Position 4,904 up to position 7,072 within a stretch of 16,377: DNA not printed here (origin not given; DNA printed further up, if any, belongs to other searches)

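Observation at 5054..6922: Transmembrane RsbR-like protein with periplasmic dCache sensor, HAMP and STAS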

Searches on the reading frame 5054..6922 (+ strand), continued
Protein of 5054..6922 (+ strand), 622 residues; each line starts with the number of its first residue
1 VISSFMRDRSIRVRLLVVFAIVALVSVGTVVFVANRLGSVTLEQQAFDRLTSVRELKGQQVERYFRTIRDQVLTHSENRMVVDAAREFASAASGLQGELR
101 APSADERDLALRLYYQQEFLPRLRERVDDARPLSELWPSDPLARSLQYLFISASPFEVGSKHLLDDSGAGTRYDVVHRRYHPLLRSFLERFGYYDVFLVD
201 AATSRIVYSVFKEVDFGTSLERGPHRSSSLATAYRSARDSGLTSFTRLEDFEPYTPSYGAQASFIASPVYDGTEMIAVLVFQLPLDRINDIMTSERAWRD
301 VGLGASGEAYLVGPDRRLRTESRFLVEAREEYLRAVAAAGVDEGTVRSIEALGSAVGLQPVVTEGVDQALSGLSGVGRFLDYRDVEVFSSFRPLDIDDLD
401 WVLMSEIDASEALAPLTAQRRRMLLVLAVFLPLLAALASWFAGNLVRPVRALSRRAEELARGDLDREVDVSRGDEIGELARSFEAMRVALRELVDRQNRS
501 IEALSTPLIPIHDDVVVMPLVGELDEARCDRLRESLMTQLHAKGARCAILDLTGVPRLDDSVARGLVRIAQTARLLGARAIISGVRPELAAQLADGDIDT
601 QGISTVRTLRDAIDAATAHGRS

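Call 14: search_solved_structures(query=window:5054-6922:+, max_evalue=0.01, show_alignments=3)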
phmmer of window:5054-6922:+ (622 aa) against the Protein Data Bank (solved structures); distinct sequences matched with E-value up to 0.01: 42.
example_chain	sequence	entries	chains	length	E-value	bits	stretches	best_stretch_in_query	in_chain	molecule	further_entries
9o5l_A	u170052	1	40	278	4.5e-19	71.9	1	493-618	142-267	STAS domain-containing protein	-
6qcm_CD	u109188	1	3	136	7.6e-19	71.1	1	494-618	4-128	RsbR protein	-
9o4h_A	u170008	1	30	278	1.2e-18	70.5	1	493-618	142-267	RsbR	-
7b0u_A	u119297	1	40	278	3.1e-18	69.1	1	493-618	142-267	RsbR protein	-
9o4r_A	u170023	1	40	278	3.1e-18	69.1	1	493-618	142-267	RsbR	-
9o3o_A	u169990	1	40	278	3.1e-18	69.1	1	493-618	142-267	STAS domain-containing protein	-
6qcm_CB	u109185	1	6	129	3.9e-18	68.8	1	500-618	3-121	RsbR protein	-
9o3z_A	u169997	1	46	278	4.3e-18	68.7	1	493-618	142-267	RsbR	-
6qcm_AB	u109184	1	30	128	5e-18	68.4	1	501-618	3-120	RsbR protein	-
7o0i_B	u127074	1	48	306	3.1e-16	62.5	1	491-616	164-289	Anti-anti-sigma factor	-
6qcm_AD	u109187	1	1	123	2.3e-15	59.6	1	494-589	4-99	RsbR protein,RsbR protein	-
2mwg_A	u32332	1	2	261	1.9e-13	53.3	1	493-614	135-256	Blue-light photoreceptor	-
6qcm_A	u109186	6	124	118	1.5e-09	40.5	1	507-613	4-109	RsbS protein | RsbT antagonist protein RsbS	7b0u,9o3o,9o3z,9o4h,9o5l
6jhk_A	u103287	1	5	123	2.2e-09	39.9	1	506-614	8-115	RsbS negative regulator of sigma-B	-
9o4r_a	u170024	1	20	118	2.8e-09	39.5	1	507-613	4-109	RsbT antagonist protein RsbS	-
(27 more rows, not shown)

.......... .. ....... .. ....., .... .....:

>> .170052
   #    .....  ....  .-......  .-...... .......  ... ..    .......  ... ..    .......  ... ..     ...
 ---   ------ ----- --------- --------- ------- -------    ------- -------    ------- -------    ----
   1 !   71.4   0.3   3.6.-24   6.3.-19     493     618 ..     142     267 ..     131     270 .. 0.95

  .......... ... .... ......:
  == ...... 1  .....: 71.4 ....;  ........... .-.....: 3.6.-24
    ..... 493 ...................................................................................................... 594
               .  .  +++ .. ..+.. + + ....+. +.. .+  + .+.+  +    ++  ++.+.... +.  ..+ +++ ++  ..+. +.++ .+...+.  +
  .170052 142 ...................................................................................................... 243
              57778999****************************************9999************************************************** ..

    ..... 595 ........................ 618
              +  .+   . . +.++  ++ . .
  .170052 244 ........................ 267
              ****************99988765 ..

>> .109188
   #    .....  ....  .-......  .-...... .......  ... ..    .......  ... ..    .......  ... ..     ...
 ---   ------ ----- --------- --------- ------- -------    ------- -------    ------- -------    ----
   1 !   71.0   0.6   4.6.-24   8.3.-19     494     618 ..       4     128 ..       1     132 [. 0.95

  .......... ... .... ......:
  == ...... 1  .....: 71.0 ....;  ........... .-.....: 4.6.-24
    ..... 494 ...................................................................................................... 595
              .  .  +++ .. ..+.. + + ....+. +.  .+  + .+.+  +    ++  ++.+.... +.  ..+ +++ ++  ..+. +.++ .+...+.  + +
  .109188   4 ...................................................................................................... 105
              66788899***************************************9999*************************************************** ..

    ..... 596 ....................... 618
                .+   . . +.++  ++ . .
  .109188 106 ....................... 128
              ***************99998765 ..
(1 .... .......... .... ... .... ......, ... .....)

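Call 16: find_related_loci(query=A1, collection=genome_contigs, flank=8000)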
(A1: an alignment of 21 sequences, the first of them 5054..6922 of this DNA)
Query A1 (622 aa) in genome_contigs; peptide patterns used: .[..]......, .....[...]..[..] (x = any residue, [..] = any of these).
599 stretches matched a pattern (row limit reached: there are more); 585 encode a relative of the query (tblastn E <= 1e-3); the best 80 are kept; 80 distinct loci.
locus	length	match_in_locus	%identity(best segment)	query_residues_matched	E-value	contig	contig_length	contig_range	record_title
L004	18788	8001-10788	67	2-621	0e+0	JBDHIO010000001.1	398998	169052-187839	MAG: Gemmatimonadota bacterium isolate BHB10-2_Bin_304 BHB10-2_Bin_304_scaffold_49, whole genome shotgun sequence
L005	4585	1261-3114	69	1-616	0e+0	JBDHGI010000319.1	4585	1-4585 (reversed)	MAG: Gemmatimonadota bacterium isolate M8-58_Bin_425 M8-58_Bin_425_scaffold_135215, whole genome shotgun sequence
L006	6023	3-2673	65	41-617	0e+0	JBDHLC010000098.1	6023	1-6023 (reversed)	MAG: Gemmatimonadota bacterium isolate BHB10-38_Bin_80 BHB10-38_Bin_80_scaffold_160383, whole genome shotgun sequence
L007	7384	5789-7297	70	4-506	0e+0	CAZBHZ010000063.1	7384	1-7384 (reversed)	MAG TPA_asm: uncultured Gemmatimonadaceae bacterium isolate SRP134809_co1_426 genome assembly, contig: NODE_20261_length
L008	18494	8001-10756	53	10-616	0e+0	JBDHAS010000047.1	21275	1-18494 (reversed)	MAG: Gemmatimonadota bacterium isolate M3-44_Bin_339 M3-44_Bin_339_scaffold_8772, whole genome shotgun sequence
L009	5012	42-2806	49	4-618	0e+0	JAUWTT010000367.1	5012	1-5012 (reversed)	MAG: Acidobacteriota bacterium isolate CSMAG_2587 CSMAG_2587_k127_3637806_length_5012_cov_17.0000, whole genome shotgun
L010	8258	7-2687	50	36-622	0e+0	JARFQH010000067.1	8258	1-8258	MAG: Desulfobacteraceae bacterium isolate MAG_Ve_Sed_19 k141_454771, whole genome shotgun sequence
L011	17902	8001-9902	44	5-616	2e-167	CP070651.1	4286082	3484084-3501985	MAG: Trueperaceae bacterium isolate bin86 chromosome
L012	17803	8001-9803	46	10-616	1e-162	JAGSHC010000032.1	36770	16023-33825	MAG: Deltaproteobacteria bacterium isolate GY13CH_bin.27 k141_319019_length_36770_cov_14.0000, whole genome shotgun sequ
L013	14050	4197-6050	42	3-613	4e-158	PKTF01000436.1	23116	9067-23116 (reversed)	MAG: Ignavibacteria bacterium isolate BM516 sc_3111, whole genome shotgun sequence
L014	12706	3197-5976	53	1-622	0e+0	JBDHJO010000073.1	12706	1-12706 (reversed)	MAG: Gemmatimonadota bacterium isolate BHB10-26_Bin_233 BHB10-26_Bin_233_scaffold_20496, whole genome shotgun sequence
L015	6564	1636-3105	49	4-495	3e-148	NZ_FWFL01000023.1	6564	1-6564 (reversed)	Roseovarius litorisediminis strain CECT 8287, whole genome shotgun sequence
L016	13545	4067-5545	50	6-496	4e-145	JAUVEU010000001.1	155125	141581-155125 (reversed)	MAG: Candidatus Aegiribacteria sp. isolate CSMAG_331 CSMAG_331_k141_1196435_length_155125_cov_9.5940, whole genome shotg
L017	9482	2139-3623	47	11-502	2e-142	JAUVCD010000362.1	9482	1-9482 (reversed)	MAG: Myxococcales bacterium isolate CSMAG_262 CSMAG_262_k141_2493400_length_9482_cov_7.0000, whole genome shotgun sequen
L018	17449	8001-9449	46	11-491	5e-142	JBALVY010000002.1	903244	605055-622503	MAG: Pseudomonadales bacterium isolate 6NakV-03 NODE_5_length_903244_cov_136.138166, whole genome shotgun sequence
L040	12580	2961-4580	41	3-559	8e-125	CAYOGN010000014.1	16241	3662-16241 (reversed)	MAG TPA_asm: uncultured Gammaproteobacteria bacterium isolate SRP163645_co1_253 genome assembly, contig: k141_3448614, w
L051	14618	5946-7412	43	10-496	2e-121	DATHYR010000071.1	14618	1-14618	MAG TPA_asm: Pseudomonadales bacterium isolate SMAG_U16216 k141_119463, whole genome shotgun sequence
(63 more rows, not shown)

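Call 18: search_protein_families(library=ncbifam, proteins=[window:5054-6922:+], max_evalue=0.001)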
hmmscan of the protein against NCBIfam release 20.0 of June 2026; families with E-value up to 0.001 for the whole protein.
window:5054-6922:+ (622 aa): 20 families
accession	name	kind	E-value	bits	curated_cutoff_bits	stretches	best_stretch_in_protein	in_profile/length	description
NF052652.1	YtvA_fam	equivalog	1.6e-25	90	250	1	489-613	119-243/243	YtvA family blue-light photoreceptor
NF038263.1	prot_phos_SiaA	equivalog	1.6e-11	43.5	700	1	396-491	284-380/658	biofilm regulation protein phosphatase SiaA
NF040691.1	MtrAB_MtrB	equivalog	2.3e-10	40.1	450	1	416-496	183-263/507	MtrAB system histidine kinase MtrB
NF033092.0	HK_WalK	equivalog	2e-09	36.6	725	1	433-516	189-272/594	cell wall metabolism sensor histidine kinase WalK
NF012163.2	BaeS_SmeS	equivalog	4.5e-08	32.5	500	1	417-492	160-235/457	sensor histidine kinase efflux regulator BaeS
NF007007.0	PRK09470.1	equivalog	5.4e-08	32.2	486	1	424-505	175-253/463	envelope stress sensor histidine kinase CpxA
NF058645.1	MCPCtpMPsAe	equivalog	2.1e-07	30.1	900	1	420-494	204-280/558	methyl-accepting chemotaxis protein CtpM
NF007837.0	PRK10549.1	equivalog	5.7e-07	28.6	603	1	418-491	160-234/466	envelope stress sensor histidine kinase BaeS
TIGR01386.1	cztS_silS_copS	subfamily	4.3e-06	26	292.55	1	404-497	147-241/457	heavy metal sensor histidine kinase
TIGR00377.1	ant_ant_sig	superfamily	3.6e-05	23.6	53.45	1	511-591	9-89/108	anti-sigma factor antagonist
NF008312.0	PRK11100.1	equivalog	5.8e-05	22.1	356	1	415-491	175-251/477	two-component system sensor histidine kinase CreC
NF038389.1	ArsS_fam_HK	equivalog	7.4e-05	22.4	250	0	418-494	125-203/403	ArsS family sensor histidine kinase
NF011622.0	PRK15048.1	equivalog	0.00012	21.4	900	0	424-498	194-269/553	methyl-accepting chemotaxis protein II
NF045911.1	TCSHisKinNblS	equivalog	0.00016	20.2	1000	1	427-498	184-257/621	two-component system sensor histidine kinase NblS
NF007004.0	PRK09467.1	equivalog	0.00018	20.5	415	1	424-496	158-231/440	two-component system sensor histidine kinase EnvZ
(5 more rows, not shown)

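Call 23: search_protein_families(library=pfam, alignment_id=A2, max_evalue=0.0001)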
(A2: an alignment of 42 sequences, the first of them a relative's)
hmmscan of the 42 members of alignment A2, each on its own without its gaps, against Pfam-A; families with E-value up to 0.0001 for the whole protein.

A. member 1, L015:1513-5133:+ (1207 aa): 9 families
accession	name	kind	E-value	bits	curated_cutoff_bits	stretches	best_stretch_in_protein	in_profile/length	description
PF07228.17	SpoIIE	-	6.6e-48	163.6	25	1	862-1049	5-191/192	Stage II sporulation protein E (SpoIIE)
PF00989.32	PAS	-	9.8e-30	103.3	22.6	2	550-662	2-113/113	PAS fold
PF08448.16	PAS_4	-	1.5e-26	93.3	23.1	2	683-794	1-109/110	PAS fold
PF13581.12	HATPase_c_2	-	2.6e-23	82.8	27.4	1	1067-1191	3-127/127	Histidine kinase-like ATPase domain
PF13426.13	PAS_9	-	5.5e-23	81.6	27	2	560-664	2-103/103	PAS domain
PF00672.30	HAMP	-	1.4e-15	57.8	25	1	476-527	1-52/53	HAMP domain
PF13188.13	PAS_8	-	9.4e-15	54.3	21.8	2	550-604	2-53/65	PAS domain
PF02743.24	dCache_1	-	5.1e-10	39.7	45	1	228-351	67-176/240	Cache domain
PF13596.12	PAS_10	-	1.6e-05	25.9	22.1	0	682-790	4-105/106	PAS domain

B. families by the number of members that match (of 42 scanned): 23 families
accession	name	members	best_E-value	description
PF00672.30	HAMP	39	9.6e-36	HAMP domain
PF02743.24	dCache_1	38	1.3e-13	Cache domain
PF00015.26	MCPsignal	20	6.5e-49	Methyl-accepting chemotaxis protein (MCP) signalling domain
PF00989.32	PAS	13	7.8e-37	PAS fold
PF07228.17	SpoIIE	12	6.3e-53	Stage II sporulation protein E (SpoIIE)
PF13426.13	PAS_9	12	3.1e-47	PAS domain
PF08448.16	PAS_4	12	5.4e-33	PAS fold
PF13188.13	PAS_8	11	6.6e-28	PAS domain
PF02518.31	HATPase_c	8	2.6e-30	Histidine kinase-, DNA gyrase B-, and HSP90-like ATPase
PF13581.12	HATPase_c_2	8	1.5e-25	Histidine kinase-like ATPase domain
PF24820.1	Diguanyl_cycl_sensor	8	4.4e-18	Diguanylate cyclase-like sensor domain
PF00072.30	Response_reg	6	3.4e-50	Response regulator receiver domain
PF08447.18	PAS_3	6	2.1e-33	PAS fold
PF00512.31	HisKA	6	6.1e-22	His Kinase A (phospho-acceptor) domain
PF12860.13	PAS_7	5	9.7e-30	PAS fold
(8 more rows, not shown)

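Call 24: predict_structure(alignment_id=A1)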
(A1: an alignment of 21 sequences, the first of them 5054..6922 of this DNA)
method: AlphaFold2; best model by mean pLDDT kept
length: 622 residues; sequences in the alignment: 21
mean_pLDDT: 83.8   pTM: 0.64
mean pLDDT of the five models: 83.8, 83.5, 83.1, 79.7, 76.0
residues with pLDDT >= 90: 228; 70-90: 321; 50-70: 48; < 50: 25
segments of 3 or more residues with pLDDT < 50: 1-9, 155-160, 500-505
pLDDT, mean of each block of 10 residues (from residue 1): 44 72 84 89 95 96 94 93 94 77 79 89 82 87 85 54 58 85 86 91 92 86 91 95 89 89 95 95 89 85 89 96 90 93 91 92 96 96 95 95 96 90 85 79 69 77 79 75 84 69 53 80 80 83 83 79 84 85 79 65 82 77 41
secondary structure, 60 per line:
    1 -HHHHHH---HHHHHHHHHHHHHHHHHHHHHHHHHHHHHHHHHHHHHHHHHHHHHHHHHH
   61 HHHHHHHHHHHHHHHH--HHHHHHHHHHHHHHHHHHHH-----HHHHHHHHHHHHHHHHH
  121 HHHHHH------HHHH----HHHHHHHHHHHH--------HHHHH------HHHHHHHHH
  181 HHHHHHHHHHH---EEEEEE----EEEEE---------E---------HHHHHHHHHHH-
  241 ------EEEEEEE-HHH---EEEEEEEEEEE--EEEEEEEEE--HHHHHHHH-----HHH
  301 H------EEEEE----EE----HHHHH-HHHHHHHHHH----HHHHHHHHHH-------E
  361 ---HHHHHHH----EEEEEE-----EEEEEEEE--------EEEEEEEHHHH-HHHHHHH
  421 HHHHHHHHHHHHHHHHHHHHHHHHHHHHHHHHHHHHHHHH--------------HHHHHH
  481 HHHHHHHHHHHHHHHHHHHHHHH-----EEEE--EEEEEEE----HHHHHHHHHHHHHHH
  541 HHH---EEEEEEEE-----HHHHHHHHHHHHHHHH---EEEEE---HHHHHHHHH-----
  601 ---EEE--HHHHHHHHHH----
elements in order: H2-7 H11-76 H79-98 H104-126 H133-136 H141-152 H161-165 H172-191 E195-200 E205-209 H229-239 E247-253 E261-271 E274-282 H285-292 H298-301 E308-312 H323-327 H329-338 H343-352 H364-370 E375-380 E386-393 E402-408 H409-412 H414-460 H475-503 E509-512 E515-521 H526-543 E547-554 H560-575 E579-583 H587-595 E604-606 H609-618
